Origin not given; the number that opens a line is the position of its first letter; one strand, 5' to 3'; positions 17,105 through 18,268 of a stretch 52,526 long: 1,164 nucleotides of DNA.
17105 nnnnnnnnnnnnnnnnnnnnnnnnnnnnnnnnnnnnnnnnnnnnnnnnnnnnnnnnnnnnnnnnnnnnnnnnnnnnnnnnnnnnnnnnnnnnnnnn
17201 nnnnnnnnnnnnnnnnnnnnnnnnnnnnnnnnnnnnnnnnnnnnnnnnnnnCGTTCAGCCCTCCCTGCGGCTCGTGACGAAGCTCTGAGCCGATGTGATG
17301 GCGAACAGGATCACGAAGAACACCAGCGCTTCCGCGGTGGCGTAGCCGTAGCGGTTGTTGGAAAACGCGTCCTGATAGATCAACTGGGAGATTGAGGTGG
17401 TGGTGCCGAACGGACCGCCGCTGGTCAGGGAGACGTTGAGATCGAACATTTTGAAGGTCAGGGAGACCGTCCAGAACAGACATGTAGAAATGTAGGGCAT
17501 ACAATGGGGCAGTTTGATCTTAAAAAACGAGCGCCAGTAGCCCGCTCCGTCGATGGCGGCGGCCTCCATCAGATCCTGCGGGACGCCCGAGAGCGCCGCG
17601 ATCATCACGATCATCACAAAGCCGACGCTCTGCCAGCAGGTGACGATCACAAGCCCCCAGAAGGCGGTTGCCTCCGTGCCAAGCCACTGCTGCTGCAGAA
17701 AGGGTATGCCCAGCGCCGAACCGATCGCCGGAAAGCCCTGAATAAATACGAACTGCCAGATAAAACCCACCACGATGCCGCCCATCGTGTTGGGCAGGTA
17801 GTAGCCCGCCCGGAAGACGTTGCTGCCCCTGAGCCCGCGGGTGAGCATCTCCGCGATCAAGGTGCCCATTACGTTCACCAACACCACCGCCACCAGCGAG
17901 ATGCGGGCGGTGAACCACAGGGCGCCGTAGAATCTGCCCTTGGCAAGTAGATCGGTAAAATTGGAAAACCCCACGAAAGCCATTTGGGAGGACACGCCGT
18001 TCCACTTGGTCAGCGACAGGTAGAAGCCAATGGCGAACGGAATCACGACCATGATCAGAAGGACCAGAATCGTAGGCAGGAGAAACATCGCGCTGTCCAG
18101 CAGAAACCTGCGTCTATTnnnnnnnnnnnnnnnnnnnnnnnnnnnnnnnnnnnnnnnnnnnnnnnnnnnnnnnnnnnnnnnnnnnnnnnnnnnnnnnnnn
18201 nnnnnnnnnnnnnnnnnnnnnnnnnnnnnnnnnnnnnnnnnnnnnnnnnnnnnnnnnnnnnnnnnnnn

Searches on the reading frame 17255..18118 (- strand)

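Call 44: search_protein_families(library=pfam, proteins=[window:17255-18118:-], max_evalue=0.00001)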
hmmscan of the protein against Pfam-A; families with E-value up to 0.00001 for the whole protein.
window:17255-18118:- (287 aa): 1 family
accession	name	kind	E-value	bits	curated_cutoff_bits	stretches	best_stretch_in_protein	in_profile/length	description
PF00528.27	BPD_transp_1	-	5.6e-21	75.5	26.4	1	83-284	3-181/184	Binding-protein-dependent transport system inner membrane component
